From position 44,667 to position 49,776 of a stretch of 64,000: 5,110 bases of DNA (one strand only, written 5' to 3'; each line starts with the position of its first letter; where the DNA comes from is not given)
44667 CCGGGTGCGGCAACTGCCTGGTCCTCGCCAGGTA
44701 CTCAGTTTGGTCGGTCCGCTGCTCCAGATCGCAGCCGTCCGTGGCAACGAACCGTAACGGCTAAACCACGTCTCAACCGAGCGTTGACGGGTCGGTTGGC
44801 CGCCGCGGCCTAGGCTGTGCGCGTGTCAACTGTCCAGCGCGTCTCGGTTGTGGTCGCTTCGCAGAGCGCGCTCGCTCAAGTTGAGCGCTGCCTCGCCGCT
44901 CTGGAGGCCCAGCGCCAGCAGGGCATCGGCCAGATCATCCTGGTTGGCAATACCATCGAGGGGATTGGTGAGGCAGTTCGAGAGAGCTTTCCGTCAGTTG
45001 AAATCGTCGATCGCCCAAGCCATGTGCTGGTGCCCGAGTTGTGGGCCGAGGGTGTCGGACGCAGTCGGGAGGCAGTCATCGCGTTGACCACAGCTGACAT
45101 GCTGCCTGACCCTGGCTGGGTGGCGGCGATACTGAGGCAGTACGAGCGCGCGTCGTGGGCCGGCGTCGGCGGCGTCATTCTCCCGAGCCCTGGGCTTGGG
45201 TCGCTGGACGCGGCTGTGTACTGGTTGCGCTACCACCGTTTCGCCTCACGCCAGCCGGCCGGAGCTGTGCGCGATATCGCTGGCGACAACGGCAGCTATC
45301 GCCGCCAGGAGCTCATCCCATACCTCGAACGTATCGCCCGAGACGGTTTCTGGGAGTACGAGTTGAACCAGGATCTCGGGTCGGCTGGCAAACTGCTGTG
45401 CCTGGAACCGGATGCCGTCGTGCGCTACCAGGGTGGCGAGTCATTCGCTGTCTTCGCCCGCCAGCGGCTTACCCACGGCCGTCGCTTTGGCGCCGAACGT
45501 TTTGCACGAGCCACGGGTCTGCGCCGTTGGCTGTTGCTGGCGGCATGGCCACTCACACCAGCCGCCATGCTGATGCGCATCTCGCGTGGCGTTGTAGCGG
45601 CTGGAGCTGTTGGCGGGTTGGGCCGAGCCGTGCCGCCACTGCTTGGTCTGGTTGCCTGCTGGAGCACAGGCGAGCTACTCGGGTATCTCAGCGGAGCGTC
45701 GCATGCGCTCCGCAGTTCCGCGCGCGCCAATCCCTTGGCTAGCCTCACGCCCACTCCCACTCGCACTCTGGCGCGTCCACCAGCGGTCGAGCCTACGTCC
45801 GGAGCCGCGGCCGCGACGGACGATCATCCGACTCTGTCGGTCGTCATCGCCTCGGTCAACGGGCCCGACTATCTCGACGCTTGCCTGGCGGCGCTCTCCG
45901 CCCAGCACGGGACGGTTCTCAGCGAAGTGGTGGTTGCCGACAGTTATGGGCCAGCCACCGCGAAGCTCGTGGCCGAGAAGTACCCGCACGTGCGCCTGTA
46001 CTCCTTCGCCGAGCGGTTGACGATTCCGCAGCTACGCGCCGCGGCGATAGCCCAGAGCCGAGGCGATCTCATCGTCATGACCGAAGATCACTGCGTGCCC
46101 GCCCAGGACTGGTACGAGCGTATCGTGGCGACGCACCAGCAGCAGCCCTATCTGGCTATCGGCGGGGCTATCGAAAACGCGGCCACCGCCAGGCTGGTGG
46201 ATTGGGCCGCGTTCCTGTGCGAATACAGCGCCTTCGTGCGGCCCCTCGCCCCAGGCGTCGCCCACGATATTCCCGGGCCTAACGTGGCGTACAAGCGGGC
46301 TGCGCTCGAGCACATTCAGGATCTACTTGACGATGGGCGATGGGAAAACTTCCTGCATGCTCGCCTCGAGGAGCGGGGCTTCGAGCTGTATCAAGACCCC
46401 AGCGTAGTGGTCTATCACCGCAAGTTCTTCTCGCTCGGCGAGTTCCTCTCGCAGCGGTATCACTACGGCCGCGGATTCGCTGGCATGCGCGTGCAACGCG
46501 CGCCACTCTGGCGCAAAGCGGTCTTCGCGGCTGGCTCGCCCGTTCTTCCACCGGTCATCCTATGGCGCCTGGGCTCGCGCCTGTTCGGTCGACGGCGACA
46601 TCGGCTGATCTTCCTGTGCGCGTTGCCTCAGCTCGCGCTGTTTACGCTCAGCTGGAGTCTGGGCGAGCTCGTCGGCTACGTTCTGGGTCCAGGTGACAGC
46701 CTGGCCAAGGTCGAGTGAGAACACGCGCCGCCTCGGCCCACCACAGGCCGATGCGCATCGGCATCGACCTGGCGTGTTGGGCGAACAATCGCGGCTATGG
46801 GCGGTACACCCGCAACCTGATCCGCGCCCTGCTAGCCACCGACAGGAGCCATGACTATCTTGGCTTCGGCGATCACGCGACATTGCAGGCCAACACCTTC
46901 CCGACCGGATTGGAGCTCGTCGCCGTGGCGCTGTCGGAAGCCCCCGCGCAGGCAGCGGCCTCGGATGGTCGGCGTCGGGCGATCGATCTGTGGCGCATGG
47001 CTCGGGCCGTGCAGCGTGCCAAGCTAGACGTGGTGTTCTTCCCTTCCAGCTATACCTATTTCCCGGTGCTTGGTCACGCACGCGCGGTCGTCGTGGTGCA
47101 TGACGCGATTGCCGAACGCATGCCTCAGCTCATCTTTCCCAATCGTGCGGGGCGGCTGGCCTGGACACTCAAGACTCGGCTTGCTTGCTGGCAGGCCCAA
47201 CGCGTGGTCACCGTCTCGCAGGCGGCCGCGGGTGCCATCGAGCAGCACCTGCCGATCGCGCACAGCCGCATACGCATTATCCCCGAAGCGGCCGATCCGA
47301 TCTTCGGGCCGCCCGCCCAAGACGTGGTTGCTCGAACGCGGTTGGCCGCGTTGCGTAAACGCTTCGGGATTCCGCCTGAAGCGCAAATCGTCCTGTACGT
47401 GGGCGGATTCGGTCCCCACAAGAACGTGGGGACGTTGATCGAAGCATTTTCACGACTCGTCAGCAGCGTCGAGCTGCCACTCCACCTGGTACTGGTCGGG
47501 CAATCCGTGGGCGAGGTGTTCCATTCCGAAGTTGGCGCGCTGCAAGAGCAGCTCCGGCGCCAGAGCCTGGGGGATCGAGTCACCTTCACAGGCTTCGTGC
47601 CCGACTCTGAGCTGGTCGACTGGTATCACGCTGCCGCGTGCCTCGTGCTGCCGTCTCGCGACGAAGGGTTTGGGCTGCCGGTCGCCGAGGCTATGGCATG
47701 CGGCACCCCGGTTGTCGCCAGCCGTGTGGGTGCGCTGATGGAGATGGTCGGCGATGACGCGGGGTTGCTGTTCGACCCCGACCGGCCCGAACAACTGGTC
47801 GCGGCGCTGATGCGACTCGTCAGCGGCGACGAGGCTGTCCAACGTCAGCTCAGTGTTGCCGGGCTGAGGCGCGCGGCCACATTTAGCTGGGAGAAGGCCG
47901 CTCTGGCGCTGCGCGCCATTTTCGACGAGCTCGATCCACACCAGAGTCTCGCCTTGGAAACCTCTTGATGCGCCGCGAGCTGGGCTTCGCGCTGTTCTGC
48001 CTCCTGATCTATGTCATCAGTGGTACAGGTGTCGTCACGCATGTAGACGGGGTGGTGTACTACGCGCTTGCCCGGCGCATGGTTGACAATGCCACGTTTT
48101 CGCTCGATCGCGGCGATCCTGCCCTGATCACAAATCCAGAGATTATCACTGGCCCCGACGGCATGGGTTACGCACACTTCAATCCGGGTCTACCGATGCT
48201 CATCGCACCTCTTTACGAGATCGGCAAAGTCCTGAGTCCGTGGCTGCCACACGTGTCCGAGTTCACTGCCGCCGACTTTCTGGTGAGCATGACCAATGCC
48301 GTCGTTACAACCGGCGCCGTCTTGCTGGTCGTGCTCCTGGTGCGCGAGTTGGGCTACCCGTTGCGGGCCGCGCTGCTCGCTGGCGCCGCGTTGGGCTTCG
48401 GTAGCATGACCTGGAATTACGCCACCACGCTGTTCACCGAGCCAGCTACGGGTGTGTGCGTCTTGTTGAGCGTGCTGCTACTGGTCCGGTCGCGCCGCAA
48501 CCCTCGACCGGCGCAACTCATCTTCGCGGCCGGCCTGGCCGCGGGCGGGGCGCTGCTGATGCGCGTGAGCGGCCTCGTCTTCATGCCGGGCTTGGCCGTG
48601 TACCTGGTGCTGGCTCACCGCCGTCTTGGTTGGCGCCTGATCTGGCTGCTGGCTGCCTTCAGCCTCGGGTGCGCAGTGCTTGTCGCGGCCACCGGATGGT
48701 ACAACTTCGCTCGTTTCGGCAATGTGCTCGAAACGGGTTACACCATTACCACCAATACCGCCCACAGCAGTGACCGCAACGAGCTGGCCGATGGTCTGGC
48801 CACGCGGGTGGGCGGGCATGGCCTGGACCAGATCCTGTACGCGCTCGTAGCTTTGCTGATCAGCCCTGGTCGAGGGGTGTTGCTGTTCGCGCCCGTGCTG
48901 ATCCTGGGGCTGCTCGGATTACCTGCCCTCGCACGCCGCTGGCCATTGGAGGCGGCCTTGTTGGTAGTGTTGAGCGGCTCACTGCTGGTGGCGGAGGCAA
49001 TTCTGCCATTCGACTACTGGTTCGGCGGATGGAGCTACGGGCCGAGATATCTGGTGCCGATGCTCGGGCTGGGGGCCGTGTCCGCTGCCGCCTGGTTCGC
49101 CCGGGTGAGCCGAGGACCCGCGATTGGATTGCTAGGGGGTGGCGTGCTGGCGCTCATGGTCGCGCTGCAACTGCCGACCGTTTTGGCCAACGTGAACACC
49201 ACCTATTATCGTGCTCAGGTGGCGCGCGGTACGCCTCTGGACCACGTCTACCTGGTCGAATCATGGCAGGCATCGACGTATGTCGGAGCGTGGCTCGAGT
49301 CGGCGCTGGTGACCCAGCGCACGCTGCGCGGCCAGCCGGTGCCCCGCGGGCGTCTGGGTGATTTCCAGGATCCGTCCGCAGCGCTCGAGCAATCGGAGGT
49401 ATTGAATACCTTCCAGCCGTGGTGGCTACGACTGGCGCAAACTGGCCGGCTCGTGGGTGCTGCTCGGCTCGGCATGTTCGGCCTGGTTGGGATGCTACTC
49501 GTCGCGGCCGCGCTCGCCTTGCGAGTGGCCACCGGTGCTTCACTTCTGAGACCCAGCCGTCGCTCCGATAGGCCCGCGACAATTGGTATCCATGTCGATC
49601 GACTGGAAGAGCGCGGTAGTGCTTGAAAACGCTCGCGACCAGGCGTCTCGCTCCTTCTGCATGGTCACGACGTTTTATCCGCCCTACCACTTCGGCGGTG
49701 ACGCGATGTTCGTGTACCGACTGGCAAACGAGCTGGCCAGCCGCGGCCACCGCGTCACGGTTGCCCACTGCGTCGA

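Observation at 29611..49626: Four GT-C-type membrane glycosyltransferases plus a DPM1-like polyprenol-phosphate sugar synthase inside an EPS locus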

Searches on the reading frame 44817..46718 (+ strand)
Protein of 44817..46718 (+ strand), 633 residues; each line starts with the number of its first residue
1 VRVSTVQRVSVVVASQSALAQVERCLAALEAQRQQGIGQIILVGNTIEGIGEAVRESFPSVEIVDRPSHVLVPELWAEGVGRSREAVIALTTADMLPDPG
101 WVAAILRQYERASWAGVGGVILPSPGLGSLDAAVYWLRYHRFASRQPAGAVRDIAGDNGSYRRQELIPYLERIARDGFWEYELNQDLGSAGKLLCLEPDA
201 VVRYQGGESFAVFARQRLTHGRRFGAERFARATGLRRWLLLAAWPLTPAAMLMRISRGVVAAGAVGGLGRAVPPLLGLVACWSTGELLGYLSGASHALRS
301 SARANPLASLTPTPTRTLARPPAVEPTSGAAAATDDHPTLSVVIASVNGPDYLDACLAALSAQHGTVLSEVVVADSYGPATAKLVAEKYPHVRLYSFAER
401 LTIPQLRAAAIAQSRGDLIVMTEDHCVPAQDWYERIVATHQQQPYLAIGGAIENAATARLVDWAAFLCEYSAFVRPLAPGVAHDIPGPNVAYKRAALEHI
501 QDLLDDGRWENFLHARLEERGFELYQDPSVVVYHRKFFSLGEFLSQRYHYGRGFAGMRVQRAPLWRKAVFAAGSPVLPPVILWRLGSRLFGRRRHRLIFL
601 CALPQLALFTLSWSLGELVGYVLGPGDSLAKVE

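Call 5: search_protein_families(library=pfam, proteins=[window:44817-46718:+], max_evalue=0.01)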
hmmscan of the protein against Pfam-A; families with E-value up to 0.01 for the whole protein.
window:44817-46718:+ (633 aa): 2 families
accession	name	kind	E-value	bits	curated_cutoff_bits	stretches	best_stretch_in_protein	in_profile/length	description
PF00535.33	Glycos_transf_2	-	2.3e-18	67.1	23.3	1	341-499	1-166/168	Glycosyl transferase family 2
PF13641.12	Glyco_tranf_2_3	-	4.1e-08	33.9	27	1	338-460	1-131/230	Glycosyltransferase like family 2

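Call 7: search_protein_families(library=ncbifam, proteins=[window:44817-46718:+], max_evalue=0.01)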
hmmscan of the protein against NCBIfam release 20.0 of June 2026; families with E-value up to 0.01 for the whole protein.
window:44817-46718:+ (633 aa): 8 families
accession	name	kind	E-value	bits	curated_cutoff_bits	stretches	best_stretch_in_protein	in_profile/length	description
TIGR03965.1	mycofact_glyco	equivalog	1.8e-22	79.9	280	2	331-563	67-308/467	mycofactocin biosynthesis glycosyltransferase MftF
NF041875.1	EPS_EpsD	equivalog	3.9e-13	49.5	370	1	340-552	1-225/325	exopolysaccharide biosynthesis glycosyltransferase EpsD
NF041394.1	GtaseAglG_Halo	equivalog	6.3e-11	42.1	440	2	352-455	17-122/304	glucosyl-dolichyl phosphate glucuronosyltransferase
NF007482.0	PRK10073.1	equivalog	3.1e-07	29.7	423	1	335-438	3-108/334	glycosyltransferase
NF038302.1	EPS_HpsE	equivalog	3.4e-06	26.3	300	1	340-453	3-125/307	hormogonium polysaccharide biosynthesis glycosyltransferase HpsE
TIGR04242.1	nodulat_NodC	equivalog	5.6e-05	22.3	550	1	319-463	29-184/395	chitooligosaccharide synthase NodC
NF045692.1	OglycostaseCruG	equivalog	0.00027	20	600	0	323-384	26-87/386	2'-O-glycosyltransferase CruG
TIGR04283.1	glyco_like_mftF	equivalog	0.0018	17.9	182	0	340-447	1-104/221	TIGR04283 family arsenosugar biosynthesis glycosyltransferase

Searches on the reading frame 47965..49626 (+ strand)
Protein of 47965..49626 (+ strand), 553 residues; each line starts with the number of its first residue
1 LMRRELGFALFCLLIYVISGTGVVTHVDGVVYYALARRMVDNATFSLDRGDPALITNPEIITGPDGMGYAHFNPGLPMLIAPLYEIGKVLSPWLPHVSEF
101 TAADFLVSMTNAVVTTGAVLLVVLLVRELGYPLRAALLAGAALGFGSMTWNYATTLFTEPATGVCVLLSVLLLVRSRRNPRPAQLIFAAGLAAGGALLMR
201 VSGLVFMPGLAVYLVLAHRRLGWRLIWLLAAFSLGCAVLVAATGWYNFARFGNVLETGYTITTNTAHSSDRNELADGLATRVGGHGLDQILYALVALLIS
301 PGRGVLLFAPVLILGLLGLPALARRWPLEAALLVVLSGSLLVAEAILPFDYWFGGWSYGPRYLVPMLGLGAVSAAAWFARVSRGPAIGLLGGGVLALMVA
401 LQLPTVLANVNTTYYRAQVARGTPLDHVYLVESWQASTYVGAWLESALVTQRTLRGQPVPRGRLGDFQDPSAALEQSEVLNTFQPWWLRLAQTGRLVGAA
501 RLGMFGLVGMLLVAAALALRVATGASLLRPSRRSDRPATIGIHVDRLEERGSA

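Call 5: search_protein_families(library=pfam, proteins=[window:47965-49626:+], max_evalue=0.01)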
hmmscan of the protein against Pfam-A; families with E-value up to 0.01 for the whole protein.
window:47965-49626:+ (553 aa): 1 family
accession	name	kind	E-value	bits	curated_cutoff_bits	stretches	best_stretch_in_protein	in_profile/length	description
PF13231.12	PMT_2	-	1.8e-05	25.4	26.1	1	105-237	22-154/160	Dolichyl-phosphate-mannose-protein mannosyltransferase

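Call 7: search_protein_families(library=ncbifam, proteins=[window:47965-49626:+], max_evalue=0.01)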
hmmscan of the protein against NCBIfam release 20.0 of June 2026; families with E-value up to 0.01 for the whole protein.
window:47965-49626:+ (553 aa): 1 family
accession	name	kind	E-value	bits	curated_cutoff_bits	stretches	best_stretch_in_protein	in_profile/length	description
NF047440.1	LA3751_2_3_fam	subfamily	2.1e-10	40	200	1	107-371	101-348/460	LA_3751/LA_3752 family putative glycosyltransferase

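Call 18: search_solved_structures(query=window:47965-49626:+, max_evalue=1, show_alignments=1)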
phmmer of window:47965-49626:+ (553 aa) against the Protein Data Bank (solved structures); distinct sequences matched with E-value up to 1: 0.

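Call 26: find_homologous_proteins(query=window:47968-49626:+, max_evalue=0.00001)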
Query window:47968-49626:+ (552 aa): 14 proteins with E <= 0.00001 among 8000 candidates.
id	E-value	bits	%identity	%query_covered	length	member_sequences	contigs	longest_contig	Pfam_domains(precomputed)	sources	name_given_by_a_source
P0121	0.0e+0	1199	100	100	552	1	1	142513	PF13231.13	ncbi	ncbi:MAG: hypothetical protein ACR2IK_09900 [Chloroflexota bacterium]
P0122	1.6e-248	844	71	100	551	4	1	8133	PF13231.13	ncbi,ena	-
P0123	3.7e-208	711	64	94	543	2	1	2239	-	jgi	jgi:hypothetical protein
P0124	4.1e-208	711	64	96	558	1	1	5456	PF13231.13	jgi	jgi:hypothetical protein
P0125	1.0e-207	709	63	95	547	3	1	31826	-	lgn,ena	-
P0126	1.0e-122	429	46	95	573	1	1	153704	PF13231.13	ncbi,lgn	-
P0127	3.1e-23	100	28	89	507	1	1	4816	-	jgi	jgi:hypothetical protein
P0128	1.9e-22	98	31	74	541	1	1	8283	-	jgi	jgi:hypothetical protein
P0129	5.0e-22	96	31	72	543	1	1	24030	-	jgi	jgi:hypothetical protein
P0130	3.1e-16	77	27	78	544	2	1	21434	-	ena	-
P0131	4.3e-14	70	27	63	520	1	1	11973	-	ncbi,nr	ncbi:MAG: hypothetical protein M1319_06345 [Chloroflexi bacterium]|nr:hypothetical protein [Chlorofl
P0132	2.1e-13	68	36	22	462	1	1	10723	-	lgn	-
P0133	9.9e-13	66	30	75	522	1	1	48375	-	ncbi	-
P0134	1.7e-9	55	29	63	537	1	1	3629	PF02366.25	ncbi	-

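Call 27: find_encoding_contigs(protein=P0125, flank=10000, max_places=2)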
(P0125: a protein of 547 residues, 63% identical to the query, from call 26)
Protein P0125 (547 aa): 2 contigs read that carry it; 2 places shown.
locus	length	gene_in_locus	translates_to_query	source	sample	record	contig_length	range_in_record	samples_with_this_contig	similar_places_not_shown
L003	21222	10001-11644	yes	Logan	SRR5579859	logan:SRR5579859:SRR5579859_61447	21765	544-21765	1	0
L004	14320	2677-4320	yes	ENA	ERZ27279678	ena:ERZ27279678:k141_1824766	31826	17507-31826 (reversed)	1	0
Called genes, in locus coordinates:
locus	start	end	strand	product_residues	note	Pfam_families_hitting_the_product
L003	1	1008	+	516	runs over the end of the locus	?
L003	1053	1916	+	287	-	PF09948:PpoB2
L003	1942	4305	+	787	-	PF00403:HMA, PF00122:E1-E2_ATPase, PF00702:Hydrolase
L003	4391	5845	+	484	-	PF01593:Amino_oxidase, PF13450:NAD_binding_8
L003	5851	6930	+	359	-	PF13506:Glyco_transf_21 (weak), PF13641:Glyco_tranf_2_3, PF00535:Glycos_transf_2, PF10111:Glyco_tranf_2_2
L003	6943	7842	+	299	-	-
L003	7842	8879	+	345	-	PF13489:Methyltransf_23, PF01209:Ubie_methyltran (weak), PF13847:Methyltransf_31, PF08241:Methyltransf_11, PF08242:Methyltransf_12, PF13649:Methyltransf_25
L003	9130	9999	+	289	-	-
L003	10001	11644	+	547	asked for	-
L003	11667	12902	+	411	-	PF13439:Glyco_transf_4, PF13579:Glyco_trans_4_4, PF20706:GT4-conflict (weak), PF00534:Glycos_transf_1, PF13692:Glyco_trans_1_4, PF13524:Glyco_trans_1_2 (weak)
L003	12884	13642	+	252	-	PF01522:Polysacc_deac_1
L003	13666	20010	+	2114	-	PF20148:DUF6531, PF25023:TEN_YD-shell, PF05593:RHS_repeat, PF25023:TEN_YD-shell, PF05593:RHS_repeat (weak), PF25023:TEN_YD-shell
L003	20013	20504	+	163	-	-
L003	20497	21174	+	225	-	PF05593:RHS_repeat (weak), PF00404:Dockerin_1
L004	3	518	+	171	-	?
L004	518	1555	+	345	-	PF13489:Methyltransf_23, PF01209:Ubie_methyltran (weak), PF13847:Methyltransf_31, PF08241:Methyltransf_11, PF08242:Methyltransf_12, PF13649:Methyltransf_25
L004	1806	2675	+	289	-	-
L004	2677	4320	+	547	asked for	-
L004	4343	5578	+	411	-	PF13439:Glyco_transf_4, PF13579:Glyco_trans_4_4, PF20706:GT4-conflict (weak), PF00534:Glycos_transf_1, PF13692:Glyco_trans_1_4, PF13524:Glyco_trans_1_2 (weak)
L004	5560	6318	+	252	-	PF01522:Polysacc_deac_1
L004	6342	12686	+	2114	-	PF20148:DUF6531, PF25023:TEN_YD-shell, PF05593:RHS_repeat, PF25023:TEN_YD-shell, PF05593:RHS_repeat (weak), PF25023:TEN_YD-shell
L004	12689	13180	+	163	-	-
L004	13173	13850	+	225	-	PF05593:RHS_repeat, PF13620:CarboxypepD_reg (faint), PF00404:Dockerin_1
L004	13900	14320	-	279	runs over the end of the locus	PF05721:PhyH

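Call 28: find_encoding_contigs(protein=P0126, flank=10000, max_places=2)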
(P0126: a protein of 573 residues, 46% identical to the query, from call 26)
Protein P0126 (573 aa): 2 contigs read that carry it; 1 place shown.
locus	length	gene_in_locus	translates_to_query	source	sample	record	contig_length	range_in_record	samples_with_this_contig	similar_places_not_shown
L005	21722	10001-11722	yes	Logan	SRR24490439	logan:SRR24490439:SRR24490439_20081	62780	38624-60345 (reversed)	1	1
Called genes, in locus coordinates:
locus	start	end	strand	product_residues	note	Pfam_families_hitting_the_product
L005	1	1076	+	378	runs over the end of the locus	PF13506:Glyco_transf_21, PF00535:Glycos_transf_2, PF10111:Glyco_tranf_2_2, PF13641:Glyco_tranf_2_3, PF13632:Glyco_trans_2_3 (faint)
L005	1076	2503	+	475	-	PF13231:PMT_2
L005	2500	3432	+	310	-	PF00535:Glycos_transf_2 (weak)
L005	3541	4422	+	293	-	PF00535:Glycos_transf_2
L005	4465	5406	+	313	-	PF00535:Glycos_transf_2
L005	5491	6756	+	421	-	PF13439:Glyco_transf_4, PF20706:GT4-conflict, PF00534:Glycos_transf_1, PF13692:Glyco_trans_1_4, PF13524:Glyco_trans_1_2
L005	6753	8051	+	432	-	PF13439:Glyco_transf_4, PF13579:Glyco_trans_4_4, PF20706:GT4-conflict (weak), PF00534:Glycos_transf_1, PF13692:Glyco_trans_1_4, PF13524:Glyco_trans_1_2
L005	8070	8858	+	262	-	PF01522:Polysacc_deac_1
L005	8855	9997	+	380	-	PF02353:CMAS (weak), PF13489:Methyltransf_23, PF01209:Ubie_methyltran, PF08241:Methyltransf_11, PF08242:Methyltransf_12, PF13649:Methyltransf_25, PF13847:Methyltransf_31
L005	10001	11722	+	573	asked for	PF13231:PMT_2 (weak)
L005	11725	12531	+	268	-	PF03141:Methyltransf_29 (weak), PF13489:Methyltransf_23, PF01209:Ubie_methyltran (weak), PF07021:MetW, PF08241:Methyltransf_11, PF08242:Methyltransf_12, PF13649:Methyltransf_25, PF13847:Methyltransf_31, +1 more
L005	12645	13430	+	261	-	PF01209:Ubie_methyltran, PF13489:Methyltransf_23, PF07021:MetW (weak), PF13649:Methyltransf_25, PF13847:Methyltransf_31, PF08241:Methyltransf_11, PF08242:Methyltransf_12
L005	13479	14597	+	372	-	PF13439:Glyco_transf_4, PF13579:Glyco_trans_4_4 (weak), PF20706:GT4-conflict, PF00534:Glycos_transf_1, PF13692:Glyco_trans_1_4, PF13524:Glyco_trans_1_2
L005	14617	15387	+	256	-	PF00483:NTP_transferase, PF12804:NTP_transf_3 (weak)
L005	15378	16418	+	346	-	PF01073:3Beta_HSD, PF01370:Epimerase, PF02719:Polysacc_synt_2, PF04321:RmlD_sub_bind, PF05368:NmrA, PF07993:NAD_binding_4, PF16363:GDP_Man_Dehyd, PF13460:NAD_binding_10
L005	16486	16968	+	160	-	PF00908:dTDP_sugar_isom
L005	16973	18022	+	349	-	PF01073:3Beta_HSD, PF01370:Epimerase, PF04321:RmlD_sub_bind, PF16363:GDP_Man_Dehyd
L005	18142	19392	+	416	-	PF08421:Methyltransf_13, PF13489:Methyltransf_23, PF08241:Methyltransf_11 (weak), PF08242:Methyltransf_12, PF13649:Methyltransf_25 (weak), PF08484:Methyltransf_14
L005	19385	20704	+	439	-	PF01041:DegT_DnrJ_EryC1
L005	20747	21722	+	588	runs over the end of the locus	PF13231:PMT_2 (weak)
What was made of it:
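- L005 has three PMT_2 proteins in 22 kb (call 28).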

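Call 46: predict_structure(alignment_id=A2)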
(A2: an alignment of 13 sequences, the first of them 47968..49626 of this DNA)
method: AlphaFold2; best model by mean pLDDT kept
length: 552 residues; sequences in the alignment: 13
mean_pLDDT: 80.0   pTM: 0.85
mean pLDDT of the five models: 80.0, 78.4, 78.0, 76.8, 75.5
residues with pLDDT >= 90: 232; 70-90: 192; 50-70: 58; < 50: 70
segments of 3 or more residues with pLDDT < 50: 261-283, 352-356, 458-463, 478-481, 524-552
pLDDT, mean of each block of 10 residues (from residue 1): 93 90 80 93 88 71 88 93 92 66 90 97 97 94 91 89 98 96 98 94 94 97 97 97 92 76 41 42 65 85 84 95 97 95 70 55 93 93 75 88 77 73 64 77 76 59 54 57 68 67 87 90 54 40 39 34
secondary structure, 60 per line:
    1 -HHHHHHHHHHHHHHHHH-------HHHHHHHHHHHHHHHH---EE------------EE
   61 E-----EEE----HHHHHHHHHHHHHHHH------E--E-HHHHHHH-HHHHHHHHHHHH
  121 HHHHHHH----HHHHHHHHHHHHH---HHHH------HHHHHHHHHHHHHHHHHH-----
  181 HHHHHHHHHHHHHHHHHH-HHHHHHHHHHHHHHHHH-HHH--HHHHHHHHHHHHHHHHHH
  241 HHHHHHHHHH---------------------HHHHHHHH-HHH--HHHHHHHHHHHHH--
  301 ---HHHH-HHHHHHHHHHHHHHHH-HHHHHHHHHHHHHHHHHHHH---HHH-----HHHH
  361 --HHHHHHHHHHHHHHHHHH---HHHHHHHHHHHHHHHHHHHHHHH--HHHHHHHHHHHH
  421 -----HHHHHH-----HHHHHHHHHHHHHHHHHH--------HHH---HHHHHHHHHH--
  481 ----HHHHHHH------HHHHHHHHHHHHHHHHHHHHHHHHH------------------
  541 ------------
elements in order: H2-18 H26-41 E59-61 E67-69 H74-89 H101-107 H109-127 H132-144 H148-151 H158-175 H181-198 H200-216 H223-250 H272-279 H286-298 H304-307 H309-324 H326-345 H357-360 H363-380 H384-406 H409-420 H426-431 H437-454 H469-478 H485-491 H498-522
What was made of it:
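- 47968..49626 (+): GT-C 'D' (552 aa), ArnT-like fold, from a rare family of 14 homologues. D27 after TM1 is nearly invariant (nt 48046-48048). The model has pLDDT 80 (call 46).
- Checked: Its model has pLDDT 80 and pTM 0.85 (call 46).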
